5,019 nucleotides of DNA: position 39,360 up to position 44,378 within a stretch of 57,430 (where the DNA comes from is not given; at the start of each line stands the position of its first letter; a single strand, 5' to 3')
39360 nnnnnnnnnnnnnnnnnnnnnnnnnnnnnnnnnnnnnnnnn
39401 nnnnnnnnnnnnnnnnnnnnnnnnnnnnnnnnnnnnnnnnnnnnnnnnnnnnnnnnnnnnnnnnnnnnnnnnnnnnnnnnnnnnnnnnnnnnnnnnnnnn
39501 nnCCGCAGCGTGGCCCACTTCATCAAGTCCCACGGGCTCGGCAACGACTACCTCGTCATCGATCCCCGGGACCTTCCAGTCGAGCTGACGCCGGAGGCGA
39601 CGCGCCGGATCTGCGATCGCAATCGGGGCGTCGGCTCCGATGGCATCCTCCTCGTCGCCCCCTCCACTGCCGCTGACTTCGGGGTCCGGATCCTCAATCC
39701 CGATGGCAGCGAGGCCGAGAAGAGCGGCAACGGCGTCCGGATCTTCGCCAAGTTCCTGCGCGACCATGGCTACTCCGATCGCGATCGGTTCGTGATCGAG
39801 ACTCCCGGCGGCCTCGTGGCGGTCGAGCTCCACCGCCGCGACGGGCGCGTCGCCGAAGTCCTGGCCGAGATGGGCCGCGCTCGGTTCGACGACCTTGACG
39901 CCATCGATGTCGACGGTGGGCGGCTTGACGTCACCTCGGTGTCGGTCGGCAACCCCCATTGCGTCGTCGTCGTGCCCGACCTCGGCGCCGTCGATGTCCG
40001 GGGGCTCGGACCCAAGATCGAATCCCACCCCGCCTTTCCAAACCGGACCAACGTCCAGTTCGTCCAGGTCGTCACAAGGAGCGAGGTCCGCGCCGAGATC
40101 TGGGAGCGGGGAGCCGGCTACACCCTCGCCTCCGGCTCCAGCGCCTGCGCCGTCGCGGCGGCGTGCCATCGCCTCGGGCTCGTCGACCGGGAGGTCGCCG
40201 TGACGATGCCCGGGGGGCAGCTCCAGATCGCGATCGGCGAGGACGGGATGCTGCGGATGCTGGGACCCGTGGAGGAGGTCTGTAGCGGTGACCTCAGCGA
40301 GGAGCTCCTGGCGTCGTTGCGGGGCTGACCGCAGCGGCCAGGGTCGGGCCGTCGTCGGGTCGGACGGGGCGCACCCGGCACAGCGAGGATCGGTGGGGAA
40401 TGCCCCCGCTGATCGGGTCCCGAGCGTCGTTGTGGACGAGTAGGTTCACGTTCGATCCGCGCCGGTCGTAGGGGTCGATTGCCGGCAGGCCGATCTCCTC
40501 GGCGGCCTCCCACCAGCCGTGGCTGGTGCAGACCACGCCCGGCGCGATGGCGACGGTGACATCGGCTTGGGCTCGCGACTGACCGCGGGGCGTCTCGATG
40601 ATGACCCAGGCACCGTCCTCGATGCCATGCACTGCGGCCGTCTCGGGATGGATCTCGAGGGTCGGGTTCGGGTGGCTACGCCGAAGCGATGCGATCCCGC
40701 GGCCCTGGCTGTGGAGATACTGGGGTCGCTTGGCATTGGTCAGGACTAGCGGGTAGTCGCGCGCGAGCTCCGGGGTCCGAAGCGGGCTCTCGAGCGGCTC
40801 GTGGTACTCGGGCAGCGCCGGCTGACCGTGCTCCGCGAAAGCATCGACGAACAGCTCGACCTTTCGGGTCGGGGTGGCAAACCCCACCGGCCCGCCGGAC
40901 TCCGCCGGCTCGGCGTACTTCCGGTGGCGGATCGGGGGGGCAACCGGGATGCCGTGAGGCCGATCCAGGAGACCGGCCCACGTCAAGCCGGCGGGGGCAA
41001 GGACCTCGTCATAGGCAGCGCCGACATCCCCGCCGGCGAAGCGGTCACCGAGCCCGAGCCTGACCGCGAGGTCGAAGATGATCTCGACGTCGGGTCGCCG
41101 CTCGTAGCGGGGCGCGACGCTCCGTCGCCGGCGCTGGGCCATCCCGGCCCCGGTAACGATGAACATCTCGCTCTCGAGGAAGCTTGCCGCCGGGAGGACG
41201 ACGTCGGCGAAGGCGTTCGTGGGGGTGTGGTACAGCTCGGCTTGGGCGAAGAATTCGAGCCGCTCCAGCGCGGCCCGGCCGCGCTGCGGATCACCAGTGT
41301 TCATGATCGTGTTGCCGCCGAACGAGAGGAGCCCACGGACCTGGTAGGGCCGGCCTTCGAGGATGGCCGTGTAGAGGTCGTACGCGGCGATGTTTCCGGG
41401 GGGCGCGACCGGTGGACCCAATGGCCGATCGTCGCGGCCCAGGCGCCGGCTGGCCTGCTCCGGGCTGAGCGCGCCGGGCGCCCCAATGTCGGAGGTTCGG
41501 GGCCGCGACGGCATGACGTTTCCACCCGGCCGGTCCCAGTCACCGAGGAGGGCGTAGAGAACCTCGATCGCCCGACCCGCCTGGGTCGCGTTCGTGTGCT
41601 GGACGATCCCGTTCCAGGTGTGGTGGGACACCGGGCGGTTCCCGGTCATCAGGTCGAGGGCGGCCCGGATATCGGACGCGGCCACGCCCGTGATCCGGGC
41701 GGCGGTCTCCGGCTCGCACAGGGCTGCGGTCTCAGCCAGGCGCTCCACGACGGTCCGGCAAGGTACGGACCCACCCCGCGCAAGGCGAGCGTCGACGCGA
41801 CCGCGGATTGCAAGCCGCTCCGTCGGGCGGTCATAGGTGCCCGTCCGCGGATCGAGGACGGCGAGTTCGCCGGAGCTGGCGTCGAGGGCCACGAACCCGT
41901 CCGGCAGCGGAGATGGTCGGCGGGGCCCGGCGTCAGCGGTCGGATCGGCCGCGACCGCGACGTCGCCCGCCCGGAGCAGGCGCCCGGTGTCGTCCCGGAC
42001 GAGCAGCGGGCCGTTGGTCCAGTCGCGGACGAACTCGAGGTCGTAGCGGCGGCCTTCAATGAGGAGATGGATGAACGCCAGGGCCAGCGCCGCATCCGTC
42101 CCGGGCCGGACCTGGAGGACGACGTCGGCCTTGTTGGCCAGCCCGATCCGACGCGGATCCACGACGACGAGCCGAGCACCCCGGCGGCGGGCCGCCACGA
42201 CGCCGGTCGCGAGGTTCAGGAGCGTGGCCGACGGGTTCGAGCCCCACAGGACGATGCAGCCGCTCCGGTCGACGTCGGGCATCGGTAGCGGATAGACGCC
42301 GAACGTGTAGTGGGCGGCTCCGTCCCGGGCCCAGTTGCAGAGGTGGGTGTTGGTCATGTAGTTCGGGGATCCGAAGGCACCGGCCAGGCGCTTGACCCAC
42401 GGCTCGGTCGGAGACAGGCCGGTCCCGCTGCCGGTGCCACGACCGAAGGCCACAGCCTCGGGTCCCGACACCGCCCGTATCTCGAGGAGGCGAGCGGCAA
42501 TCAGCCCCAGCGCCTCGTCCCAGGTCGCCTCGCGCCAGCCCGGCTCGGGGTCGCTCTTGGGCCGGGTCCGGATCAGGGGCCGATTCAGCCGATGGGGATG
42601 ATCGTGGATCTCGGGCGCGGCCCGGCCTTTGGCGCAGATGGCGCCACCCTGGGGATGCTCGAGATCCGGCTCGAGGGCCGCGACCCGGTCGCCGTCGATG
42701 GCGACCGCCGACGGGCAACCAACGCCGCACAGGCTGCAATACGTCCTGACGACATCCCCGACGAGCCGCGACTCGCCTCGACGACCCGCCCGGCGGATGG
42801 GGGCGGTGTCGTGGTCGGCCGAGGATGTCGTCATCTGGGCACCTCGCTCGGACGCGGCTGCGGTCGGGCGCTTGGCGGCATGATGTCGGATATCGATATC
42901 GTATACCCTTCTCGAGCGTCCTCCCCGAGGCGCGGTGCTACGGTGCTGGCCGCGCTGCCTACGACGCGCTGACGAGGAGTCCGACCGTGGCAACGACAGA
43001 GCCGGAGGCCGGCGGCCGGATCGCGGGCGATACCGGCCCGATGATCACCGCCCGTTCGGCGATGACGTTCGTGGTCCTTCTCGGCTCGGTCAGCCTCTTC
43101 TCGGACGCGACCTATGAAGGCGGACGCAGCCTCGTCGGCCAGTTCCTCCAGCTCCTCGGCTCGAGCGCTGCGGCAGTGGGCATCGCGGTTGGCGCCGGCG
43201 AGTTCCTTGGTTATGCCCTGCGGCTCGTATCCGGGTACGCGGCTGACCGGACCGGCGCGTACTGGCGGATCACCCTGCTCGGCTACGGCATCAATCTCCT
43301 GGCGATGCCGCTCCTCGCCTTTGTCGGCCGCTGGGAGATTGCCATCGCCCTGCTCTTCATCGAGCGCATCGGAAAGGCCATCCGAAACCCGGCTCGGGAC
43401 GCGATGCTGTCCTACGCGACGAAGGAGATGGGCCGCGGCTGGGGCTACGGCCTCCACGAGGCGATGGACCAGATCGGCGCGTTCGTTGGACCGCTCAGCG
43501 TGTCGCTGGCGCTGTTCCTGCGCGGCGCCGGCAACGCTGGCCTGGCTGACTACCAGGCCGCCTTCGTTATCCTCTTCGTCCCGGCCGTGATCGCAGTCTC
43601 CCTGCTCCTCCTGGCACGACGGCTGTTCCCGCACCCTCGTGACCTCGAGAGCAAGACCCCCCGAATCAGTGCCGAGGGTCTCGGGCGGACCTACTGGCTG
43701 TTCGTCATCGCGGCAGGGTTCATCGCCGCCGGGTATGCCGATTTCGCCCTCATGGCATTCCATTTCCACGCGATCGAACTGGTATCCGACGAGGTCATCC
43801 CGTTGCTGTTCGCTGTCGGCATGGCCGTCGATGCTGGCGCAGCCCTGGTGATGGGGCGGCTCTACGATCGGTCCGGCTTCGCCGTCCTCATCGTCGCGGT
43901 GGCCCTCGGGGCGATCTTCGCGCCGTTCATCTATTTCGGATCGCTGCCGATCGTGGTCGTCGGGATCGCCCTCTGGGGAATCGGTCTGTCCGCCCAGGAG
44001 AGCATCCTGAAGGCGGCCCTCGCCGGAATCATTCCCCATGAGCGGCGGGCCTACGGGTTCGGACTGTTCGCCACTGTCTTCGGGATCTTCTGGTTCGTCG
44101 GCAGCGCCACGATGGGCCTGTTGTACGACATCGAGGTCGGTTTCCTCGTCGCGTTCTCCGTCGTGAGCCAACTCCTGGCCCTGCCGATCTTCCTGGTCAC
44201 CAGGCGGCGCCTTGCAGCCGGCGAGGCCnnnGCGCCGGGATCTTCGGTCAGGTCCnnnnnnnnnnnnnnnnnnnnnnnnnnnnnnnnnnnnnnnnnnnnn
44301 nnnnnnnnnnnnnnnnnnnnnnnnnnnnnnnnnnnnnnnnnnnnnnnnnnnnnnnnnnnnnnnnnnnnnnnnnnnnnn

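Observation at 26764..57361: GATATC-cored motif marks nearly every promoter region across a ~31-kb block and is absent from the first 23 kb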

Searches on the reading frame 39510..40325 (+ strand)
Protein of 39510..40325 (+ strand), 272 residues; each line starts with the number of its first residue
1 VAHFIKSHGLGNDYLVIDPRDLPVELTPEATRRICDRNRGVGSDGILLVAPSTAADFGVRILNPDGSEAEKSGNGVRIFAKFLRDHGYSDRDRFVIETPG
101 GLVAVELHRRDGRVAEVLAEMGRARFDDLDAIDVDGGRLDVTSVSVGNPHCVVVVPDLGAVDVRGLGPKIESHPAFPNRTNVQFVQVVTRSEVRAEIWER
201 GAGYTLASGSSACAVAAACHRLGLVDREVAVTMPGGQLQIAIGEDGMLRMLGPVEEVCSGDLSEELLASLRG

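Call 8: search_protein_families(library=pfam, proteins=[window:39510-40325:+], max_evalue=0.00001)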
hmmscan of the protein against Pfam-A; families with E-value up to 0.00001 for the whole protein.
window:39510-40325:+ (272 aa): 2 families
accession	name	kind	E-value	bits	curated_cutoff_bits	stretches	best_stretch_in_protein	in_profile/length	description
PF01678.24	DAP_epimerase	-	1.3e-61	206.5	34.7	2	143-255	2-119/121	Diaminopimelate epimerase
PF05544.16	Pro_racemase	-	2.9e-06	27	27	0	45-136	56-152/325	Proline racemase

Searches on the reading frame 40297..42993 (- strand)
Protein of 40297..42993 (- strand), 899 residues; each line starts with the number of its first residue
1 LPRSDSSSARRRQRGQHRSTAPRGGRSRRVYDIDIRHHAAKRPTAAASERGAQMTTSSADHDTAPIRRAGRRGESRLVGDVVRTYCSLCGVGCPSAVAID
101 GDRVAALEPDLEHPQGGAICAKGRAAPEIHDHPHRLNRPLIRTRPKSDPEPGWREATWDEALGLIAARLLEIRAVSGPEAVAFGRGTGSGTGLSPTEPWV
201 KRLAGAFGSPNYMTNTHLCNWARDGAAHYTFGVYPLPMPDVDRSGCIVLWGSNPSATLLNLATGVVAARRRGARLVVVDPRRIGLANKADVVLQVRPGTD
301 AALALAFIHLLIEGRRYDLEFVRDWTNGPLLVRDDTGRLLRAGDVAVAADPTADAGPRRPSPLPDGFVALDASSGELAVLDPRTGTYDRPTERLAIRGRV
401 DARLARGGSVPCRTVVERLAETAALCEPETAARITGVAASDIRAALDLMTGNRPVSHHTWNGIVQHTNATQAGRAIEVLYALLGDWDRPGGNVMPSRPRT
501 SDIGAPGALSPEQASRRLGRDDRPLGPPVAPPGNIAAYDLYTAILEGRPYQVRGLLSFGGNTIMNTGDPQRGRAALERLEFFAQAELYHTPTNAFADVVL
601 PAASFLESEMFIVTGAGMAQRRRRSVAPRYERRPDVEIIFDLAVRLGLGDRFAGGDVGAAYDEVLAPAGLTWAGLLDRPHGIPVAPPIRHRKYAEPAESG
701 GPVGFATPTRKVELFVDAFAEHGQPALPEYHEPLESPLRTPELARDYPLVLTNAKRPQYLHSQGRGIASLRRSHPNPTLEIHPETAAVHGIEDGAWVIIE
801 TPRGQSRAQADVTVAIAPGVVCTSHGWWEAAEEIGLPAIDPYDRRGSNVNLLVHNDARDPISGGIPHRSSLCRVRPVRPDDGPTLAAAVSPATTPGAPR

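Call 8: search_protein_families(library=pfam, proteins=[window:40297-42993:-], max_evalue=0.00001)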
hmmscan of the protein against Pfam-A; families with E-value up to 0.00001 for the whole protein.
window:40297-42993:- (899 aa): 3 families
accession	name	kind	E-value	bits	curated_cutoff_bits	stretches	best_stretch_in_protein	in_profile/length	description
PF00384.28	Molybdopterin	-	2.2e-40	139.2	24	1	135-643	1-351/353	Molybdopterin oxidoreductase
PF01568.27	Molydop_binding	-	8.9e-24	84.1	26.8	1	749-867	1-106/110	Molydopterin dinucleotide binding domain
PF04879.21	Molybdop_Fe4S4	-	1.9e-08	34.6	22.7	1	81-129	3-52/55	Molybdopterin oxidoreductase Fe4S4 domain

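Call 49: search_protein_families(library=ncbifam, proteins=[window:40297-42834:-], max_evalue=1e-10)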
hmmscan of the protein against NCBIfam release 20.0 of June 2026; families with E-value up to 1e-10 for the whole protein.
window:40297-42834:- (846 aa): 23 families
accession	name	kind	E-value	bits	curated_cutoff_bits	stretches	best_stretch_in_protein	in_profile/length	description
TIGR01591.1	Fdh-alpha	equivalog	9.7e-69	232.1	666.25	2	31-274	1-239/672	formate dehydrogenase subunit alpha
NF012032.0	PRK15488.1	equivalog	4.2e-62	210.2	694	2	27-275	42-283/759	thiosulfate reductase PhsA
TIGR03479.1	DMSO_red_II_alp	subfamily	2.7e-57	194.5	984.75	1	63-439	104-464/913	molybdopterin-dependent oxidoreductase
TIGR02166.1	dmsA_ynfE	subfamily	1.4e-48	165.6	777.7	2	29-271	45-297/794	DMSO/selenate family reductase complex A subunit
NF047855.1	AssmNtatRedNasC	equivalog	1.9e-47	162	1100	2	481-777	395-679/708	assimilatory nitrate reductase catalytic subunit NasC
TIGR00509.1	bisC_fam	subfamily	3.2e-35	121.6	1017.55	1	653-821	582-751/772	molybdopterin guanine dinucleotide-containing S/N-oxide reductase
NF041323.1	Nitr_red_NasA_Halo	equivalog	1.6e-32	112.9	1000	1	36-276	3-239/673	assimilatory nitrate reductase NasA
NF041513.1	formate_DH_Act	exception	2.4e-32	111.7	1400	1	26-282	40-304/1067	formate dehydrogenase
TIGR01553.1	formate-DH-alph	equivalog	2.7e-32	111.5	814.2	1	29-282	45-313/1009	formate dehydrogenase-N subunit alpha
NF041884.1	selenate_YnfF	exception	9.1e-30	103.2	1650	1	36-270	54-296/798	selenate/tellurate reductase subunit YnfF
NF041885.1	selenate_YnfE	exception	1.5e-29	102.5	1675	1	28-271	48-304/805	selenate/tellurate reductase subunit YnfE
NF041714.1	arsenate_red_ArrA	equivalog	1.4e-27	96.3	1600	1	25-275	47-298/848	arsenate respiratory reductase molybdopterin-containing subunit ArrA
NF011566.1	PRK14990.1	exception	1.4e-22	79.5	1600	1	65-272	102-318/814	dimethylsulfoxide reductase subunit A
NF010055.0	PRK13532.1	equivalog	5.2e-20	71.3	904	1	31-438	45-404/830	nitrate reductase catalytic subunit NapA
NF042978.1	EthbenzDh_ebdA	equivalog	1.1e-19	69.7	2000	1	67-439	127-478/977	ethylbenzene dehydrogenase subunit alpha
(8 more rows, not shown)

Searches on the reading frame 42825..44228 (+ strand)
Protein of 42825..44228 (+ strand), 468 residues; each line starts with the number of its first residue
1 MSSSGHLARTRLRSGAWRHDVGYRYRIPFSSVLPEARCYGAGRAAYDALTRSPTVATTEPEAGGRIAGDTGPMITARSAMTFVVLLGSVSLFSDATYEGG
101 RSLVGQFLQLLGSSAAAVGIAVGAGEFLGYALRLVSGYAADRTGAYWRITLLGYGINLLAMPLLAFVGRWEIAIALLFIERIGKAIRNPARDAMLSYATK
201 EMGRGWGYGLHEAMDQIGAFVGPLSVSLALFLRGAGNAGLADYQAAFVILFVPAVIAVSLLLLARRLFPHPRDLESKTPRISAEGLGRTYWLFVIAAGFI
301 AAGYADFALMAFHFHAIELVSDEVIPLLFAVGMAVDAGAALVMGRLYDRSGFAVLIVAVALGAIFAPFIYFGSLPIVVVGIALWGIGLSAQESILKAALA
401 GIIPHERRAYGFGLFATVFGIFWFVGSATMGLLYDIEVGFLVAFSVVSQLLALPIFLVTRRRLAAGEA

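Call 8: search_protein_families(library=pfam, proteins=[window:42825-44228:+], max_evalue=0.00001)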
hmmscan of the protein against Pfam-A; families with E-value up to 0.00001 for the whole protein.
window:42825-44228:+ (468 aa): 1 family
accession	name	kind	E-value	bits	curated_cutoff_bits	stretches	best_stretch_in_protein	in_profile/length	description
PF07690.21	MFS_1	-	6e-21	75.2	33.4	2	108-350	24-265/347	Major Facilitator Superfamily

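Call 49: search_protein_families(library=ncbifam, proteins=[window:42987-44228:+], max_evalue=1e-10)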
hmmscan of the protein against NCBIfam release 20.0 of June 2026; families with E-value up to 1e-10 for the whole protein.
window:42987-44228:+ (414 aa): 0 families
